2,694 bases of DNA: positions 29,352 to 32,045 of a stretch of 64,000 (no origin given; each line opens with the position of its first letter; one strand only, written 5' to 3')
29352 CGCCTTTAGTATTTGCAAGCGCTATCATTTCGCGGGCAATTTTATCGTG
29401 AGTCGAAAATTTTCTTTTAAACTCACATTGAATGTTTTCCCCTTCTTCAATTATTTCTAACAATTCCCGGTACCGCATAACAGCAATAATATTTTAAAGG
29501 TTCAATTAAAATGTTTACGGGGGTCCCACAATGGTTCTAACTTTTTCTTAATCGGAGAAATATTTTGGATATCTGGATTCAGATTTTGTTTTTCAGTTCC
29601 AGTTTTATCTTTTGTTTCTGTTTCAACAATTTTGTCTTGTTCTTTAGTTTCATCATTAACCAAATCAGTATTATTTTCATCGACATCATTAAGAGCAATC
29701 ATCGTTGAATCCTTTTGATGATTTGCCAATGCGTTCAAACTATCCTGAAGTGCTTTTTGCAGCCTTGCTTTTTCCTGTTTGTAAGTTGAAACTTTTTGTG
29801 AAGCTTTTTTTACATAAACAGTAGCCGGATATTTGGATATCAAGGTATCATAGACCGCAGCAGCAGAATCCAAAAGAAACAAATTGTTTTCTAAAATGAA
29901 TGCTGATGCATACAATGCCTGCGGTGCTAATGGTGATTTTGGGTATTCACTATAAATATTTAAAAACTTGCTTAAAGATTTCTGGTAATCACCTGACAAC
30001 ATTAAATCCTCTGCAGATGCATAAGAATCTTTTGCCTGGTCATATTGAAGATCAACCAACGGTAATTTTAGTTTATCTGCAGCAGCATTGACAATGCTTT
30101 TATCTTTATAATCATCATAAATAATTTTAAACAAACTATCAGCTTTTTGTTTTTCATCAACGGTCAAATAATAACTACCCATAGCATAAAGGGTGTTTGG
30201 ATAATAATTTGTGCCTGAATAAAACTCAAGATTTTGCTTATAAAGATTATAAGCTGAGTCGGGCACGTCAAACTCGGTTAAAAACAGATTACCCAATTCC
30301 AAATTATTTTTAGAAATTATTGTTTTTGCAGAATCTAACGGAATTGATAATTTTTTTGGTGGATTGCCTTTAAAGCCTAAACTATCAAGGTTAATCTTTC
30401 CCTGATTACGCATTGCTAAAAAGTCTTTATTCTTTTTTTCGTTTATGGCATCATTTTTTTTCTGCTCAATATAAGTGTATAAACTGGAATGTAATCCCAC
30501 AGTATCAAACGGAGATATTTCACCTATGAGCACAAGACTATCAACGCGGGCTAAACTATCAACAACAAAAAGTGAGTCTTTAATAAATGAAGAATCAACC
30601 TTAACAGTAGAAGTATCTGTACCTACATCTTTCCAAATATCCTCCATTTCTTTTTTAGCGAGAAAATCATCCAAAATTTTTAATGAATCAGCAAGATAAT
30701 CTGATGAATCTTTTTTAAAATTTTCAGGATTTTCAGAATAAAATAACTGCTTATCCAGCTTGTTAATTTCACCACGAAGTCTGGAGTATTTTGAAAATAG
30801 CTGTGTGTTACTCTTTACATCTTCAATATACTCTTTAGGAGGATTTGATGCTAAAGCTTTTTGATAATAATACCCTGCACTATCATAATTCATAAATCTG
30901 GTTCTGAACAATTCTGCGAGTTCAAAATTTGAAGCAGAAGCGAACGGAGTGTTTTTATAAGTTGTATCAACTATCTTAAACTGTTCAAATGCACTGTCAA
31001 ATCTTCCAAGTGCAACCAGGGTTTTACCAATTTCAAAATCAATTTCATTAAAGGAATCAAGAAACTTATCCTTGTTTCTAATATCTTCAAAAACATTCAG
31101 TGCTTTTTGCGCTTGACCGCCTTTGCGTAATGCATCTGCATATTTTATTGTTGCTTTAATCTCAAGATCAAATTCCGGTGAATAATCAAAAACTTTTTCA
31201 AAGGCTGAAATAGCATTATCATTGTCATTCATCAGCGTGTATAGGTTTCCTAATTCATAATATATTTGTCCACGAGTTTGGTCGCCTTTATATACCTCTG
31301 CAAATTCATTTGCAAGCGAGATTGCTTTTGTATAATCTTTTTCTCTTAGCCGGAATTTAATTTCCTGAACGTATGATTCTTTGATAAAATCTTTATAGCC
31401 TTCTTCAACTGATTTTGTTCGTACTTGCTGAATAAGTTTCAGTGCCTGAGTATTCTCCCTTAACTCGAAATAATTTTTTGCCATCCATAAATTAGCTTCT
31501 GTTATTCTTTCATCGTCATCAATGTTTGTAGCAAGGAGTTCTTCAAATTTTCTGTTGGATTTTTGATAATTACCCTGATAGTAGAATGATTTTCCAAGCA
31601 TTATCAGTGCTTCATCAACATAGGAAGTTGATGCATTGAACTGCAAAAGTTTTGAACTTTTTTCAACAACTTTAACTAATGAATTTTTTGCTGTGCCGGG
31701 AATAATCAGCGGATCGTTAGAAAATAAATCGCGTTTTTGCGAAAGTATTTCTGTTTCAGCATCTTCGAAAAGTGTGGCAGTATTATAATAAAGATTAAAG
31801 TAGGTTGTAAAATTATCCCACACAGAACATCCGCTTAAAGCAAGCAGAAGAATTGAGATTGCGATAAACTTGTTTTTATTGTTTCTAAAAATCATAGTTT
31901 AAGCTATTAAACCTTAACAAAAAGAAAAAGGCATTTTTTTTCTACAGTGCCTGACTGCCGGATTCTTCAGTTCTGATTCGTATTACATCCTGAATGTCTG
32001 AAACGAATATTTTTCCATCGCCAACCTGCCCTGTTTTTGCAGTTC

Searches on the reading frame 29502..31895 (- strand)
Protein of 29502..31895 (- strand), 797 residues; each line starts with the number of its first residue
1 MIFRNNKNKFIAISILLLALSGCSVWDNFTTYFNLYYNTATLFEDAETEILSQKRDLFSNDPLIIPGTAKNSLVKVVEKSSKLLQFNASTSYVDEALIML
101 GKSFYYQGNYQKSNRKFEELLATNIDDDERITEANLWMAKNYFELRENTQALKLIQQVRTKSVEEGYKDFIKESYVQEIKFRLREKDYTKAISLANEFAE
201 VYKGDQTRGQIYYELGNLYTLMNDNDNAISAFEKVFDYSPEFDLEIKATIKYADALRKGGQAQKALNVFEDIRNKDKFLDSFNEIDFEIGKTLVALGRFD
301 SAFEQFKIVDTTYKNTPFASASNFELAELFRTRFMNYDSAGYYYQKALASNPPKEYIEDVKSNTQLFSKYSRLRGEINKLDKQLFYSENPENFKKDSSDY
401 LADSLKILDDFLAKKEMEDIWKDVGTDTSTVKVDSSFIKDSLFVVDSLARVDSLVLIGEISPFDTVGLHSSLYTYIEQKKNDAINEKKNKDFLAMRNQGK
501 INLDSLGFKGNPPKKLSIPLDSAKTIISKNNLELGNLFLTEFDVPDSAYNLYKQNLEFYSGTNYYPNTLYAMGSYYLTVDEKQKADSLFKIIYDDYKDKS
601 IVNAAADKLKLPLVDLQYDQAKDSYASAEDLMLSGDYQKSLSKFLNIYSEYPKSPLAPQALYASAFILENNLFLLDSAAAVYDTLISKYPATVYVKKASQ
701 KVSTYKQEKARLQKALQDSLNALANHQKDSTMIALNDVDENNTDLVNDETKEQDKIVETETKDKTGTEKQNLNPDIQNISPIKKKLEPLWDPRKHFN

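Call 35: search_protein_families(library=pfam, proteins=[window:29502-31895:-], max_evalue=0.00001)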
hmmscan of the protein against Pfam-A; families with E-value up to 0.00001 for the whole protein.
window:29502-31895:- (797 aa): 7 families
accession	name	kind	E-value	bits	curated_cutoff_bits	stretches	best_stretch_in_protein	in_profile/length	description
PF07719.23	TPR_2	-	3.6e-13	48.9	27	0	95-124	2-31/34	Tetratricopeptide repeat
PF13432.12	TPR_16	-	5e-12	46.5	32.7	0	99-157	2-56/65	Tetratricopeptide repeat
PF13174.12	TPR_6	-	1e-11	45.1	26.3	0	95-122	1-28/33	Tetratricopeptide repeat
PF13428.12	TPR_14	-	4.9e-10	39.5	23.5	0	248-273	3-28/44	Tetratricopeptide repeat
PF14559.12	TPR_19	-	6.9e-10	39.6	25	0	223-276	5-55/68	Tetratricopeptide repeat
PF13424.12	TPR_12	-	5.9e-09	36.4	30.1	0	182-237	13-73/77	Tetratricopeptide repeat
PF00515.34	TPR_1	-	2.9e-06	27.3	27.8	0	211-241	3-33/34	Tetratricopeptide repeat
